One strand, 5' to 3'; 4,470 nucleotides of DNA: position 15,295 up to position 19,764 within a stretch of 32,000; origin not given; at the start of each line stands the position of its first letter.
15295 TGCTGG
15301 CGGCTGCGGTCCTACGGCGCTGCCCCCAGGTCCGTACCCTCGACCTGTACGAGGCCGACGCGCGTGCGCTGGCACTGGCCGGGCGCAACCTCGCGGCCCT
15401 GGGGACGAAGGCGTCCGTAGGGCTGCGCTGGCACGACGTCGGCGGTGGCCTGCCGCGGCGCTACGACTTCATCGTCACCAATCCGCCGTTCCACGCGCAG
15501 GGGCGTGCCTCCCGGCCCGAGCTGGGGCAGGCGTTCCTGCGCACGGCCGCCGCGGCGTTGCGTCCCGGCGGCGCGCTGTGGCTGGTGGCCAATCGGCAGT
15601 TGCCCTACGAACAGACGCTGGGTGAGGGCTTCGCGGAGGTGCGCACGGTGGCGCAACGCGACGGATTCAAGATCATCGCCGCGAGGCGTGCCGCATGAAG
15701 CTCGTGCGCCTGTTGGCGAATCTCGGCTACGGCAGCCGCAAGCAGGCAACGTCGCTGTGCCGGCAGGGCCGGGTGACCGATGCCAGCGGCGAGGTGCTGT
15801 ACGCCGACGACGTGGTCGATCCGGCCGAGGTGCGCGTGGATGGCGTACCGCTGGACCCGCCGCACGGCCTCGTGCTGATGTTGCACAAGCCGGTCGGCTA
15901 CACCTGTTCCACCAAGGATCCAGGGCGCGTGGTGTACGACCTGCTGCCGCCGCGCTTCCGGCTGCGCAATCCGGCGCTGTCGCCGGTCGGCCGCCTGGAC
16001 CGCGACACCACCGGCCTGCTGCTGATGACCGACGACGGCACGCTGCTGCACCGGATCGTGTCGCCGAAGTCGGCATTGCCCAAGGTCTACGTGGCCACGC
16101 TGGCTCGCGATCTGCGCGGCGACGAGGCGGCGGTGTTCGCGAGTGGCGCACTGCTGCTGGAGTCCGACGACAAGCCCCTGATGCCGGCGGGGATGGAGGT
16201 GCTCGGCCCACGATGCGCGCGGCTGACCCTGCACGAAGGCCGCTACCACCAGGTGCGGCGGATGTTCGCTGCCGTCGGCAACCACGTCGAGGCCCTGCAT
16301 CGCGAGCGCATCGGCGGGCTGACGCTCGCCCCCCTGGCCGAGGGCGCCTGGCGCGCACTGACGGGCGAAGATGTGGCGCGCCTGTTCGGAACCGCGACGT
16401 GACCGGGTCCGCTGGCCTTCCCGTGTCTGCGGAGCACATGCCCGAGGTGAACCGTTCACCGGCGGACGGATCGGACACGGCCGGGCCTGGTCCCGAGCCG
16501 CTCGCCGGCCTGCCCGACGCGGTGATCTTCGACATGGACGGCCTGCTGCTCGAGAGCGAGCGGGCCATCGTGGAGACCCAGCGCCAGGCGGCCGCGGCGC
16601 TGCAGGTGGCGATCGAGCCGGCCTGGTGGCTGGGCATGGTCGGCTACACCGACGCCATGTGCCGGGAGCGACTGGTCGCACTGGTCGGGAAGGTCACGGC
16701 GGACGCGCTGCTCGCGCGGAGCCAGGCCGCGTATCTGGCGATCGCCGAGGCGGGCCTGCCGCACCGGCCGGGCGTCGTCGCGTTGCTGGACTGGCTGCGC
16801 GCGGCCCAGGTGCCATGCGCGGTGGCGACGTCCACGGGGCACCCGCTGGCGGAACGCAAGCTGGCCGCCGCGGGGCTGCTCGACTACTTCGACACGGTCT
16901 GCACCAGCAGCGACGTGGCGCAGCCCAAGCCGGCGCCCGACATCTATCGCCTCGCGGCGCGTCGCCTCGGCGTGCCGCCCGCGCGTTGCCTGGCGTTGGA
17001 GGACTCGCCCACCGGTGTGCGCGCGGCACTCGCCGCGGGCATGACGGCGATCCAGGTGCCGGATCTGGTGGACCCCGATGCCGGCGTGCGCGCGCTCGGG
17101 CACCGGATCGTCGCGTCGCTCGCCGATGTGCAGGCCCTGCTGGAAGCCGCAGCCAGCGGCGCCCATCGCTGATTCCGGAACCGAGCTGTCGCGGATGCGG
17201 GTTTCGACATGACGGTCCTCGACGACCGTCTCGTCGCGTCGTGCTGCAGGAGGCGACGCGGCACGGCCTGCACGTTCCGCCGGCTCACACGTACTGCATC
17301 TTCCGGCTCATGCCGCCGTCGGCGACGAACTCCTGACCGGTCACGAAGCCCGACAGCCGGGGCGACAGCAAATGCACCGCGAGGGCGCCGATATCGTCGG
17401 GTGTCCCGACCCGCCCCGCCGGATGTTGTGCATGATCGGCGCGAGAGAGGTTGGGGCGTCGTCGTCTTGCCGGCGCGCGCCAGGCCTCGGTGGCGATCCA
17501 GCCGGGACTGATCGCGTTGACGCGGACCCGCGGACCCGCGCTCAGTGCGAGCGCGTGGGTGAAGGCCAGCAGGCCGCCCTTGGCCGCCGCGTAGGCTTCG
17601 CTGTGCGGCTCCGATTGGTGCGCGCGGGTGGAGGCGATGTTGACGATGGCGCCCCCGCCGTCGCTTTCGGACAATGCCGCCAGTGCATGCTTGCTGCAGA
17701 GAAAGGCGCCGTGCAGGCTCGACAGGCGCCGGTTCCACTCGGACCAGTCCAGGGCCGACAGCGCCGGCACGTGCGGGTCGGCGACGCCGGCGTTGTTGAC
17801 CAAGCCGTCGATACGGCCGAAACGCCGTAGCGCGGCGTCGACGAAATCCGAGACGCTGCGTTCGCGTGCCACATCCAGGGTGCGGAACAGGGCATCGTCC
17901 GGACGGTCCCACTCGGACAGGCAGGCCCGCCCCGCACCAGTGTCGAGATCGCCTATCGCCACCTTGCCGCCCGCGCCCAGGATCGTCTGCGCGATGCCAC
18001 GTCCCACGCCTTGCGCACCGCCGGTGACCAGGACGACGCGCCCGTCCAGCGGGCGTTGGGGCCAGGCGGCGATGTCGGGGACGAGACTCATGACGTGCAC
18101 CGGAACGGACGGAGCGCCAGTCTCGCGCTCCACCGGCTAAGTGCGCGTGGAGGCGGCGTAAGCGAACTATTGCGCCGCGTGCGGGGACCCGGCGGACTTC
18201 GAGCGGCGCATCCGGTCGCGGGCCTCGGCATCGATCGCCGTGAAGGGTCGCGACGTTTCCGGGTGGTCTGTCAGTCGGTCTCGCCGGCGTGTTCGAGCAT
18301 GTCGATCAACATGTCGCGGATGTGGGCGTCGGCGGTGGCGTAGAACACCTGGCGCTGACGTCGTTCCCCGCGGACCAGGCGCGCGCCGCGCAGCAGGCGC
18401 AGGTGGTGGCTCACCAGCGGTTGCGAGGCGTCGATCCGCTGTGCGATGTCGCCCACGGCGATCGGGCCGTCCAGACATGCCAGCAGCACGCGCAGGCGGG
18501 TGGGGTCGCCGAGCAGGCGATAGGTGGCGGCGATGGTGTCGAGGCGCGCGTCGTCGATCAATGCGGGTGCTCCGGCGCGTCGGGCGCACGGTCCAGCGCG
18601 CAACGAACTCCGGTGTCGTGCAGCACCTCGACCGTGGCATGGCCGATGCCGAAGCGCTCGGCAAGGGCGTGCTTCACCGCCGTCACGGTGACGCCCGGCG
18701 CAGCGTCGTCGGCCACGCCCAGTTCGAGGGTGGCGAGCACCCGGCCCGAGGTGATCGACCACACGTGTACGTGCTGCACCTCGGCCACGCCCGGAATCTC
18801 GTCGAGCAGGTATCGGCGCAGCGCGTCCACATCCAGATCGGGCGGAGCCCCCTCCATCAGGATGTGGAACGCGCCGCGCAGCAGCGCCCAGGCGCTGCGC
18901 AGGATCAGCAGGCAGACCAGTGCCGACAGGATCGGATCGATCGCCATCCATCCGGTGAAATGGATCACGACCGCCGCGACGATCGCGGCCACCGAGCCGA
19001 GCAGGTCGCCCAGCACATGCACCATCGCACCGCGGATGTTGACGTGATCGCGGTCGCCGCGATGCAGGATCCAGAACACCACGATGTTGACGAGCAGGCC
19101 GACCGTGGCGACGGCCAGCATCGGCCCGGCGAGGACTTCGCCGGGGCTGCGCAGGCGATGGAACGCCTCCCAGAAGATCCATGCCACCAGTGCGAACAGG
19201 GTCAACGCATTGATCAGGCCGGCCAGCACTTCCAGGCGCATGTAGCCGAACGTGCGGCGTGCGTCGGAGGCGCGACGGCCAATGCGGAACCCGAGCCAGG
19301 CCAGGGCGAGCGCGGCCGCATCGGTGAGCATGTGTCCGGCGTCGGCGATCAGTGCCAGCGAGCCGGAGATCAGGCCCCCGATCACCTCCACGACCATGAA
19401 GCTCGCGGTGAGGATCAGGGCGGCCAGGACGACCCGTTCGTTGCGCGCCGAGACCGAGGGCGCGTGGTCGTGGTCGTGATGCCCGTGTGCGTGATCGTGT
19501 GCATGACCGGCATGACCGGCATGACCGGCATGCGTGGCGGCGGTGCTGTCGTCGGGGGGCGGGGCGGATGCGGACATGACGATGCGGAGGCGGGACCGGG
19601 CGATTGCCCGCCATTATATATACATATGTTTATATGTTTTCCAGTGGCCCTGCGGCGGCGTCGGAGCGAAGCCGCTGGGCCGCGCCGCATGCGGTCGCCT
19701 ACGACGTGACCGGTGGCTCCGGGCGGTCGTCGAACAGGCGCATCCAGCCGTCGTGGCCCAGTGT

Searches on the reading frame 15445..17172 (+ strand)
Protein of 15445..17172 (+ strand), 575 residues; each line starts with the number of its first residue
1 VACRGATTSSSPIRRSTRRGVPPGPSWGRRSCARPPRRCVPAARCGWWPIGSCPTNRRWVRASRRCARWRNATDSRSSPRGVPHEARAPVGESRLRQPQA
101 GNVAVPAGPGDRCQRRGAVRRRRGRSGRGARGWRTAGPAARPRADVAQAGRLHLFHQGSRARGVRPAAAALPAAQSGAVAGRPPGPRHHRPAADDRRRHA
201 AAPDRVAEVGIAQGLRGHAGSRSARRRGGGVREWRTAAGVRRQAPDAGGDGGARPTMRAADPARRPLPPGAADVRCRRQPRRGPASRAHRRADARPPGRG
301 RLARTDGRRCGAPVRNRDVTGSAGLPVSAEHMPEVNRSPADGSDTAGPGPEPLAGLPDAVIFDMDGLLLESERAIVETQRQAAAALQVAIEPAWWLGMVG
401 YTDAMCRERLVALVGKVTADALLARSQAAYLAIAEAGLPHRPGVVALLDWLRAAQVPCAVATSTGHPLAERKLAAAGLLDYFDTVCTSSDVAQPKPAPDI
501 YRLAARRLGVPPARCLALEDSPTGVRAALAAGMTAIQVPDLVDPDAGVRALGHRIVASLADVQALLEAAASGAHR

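Call 57: search_protein_families(library=pfam, proteins=[window:15445-17172:+], max_evalue=0.001)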
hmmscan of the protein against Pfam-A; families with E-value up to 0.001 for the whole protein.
window:15445-17172:+ (575 aa): 4 families
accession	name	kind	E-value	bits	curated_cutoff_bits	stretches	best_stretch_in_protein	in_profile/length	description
PF00702.32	Hydrolase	-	1.7e-30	107.3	26.4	1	358-532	2-191/191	haloacid dehalogenase-like hydrolase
PF13419.12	HAD_2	-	5.7e-27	95.4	23.8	1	360-538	1-178/178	Haloacid dehalogenase-like hydrolase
PF12710.13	HAD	-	1.8e-09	38.7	27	1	360-487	1-130/189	haloacid dehalogenase-like hydrolase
PF13242.12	Hydrolase_like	-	2.4e-05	24.6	22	1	495-540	4-50/75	HAD-hyrolase-like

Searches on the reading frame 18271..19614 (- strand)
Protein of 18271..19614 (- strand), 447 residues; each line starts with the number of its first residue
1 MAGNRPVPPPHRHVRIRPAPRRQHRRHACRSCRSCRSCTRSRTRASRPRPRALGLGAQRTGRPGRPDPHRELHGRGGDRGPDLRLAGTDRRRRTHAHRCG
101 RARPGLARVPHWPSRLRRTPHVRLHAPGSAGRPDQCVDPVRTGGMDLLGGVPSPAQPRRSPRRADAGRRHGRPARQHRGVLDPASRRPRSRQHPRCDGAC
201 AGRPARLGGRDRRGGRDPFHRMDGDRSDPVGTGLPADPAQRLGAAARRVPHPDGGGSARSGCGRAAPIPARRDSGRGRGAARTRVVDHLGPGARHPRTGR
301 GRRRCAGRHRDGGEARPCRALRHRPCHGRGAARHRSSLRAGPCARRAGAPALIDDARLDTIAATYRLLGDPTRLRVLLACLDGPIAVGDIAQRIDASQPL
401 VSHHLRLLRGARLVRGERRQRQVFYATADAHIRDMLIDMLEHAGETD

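Call 57: search_protein_families(library=pfam, proteins=[window:18271-19614:-], max_evalue=0.001)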
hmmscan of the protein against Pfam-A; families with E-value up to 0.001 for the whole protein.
window:18271-19614:- (447 aa): 3 families
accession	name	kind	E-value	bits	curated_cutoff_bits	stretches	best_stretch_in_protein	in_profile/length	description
PF01022.26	HTH_5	-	1.1e-11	44.8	22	1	370-415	1-46/47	Bacterial regulatory protein, arsR family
PF12840.13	HTH_20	-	2.4e-09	37.4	27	1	368-416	1-50/51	Helix-turn-helix domain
PF12802.13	MarR_2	-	0.00026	21.5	27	1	371-418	5-54/61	MarR family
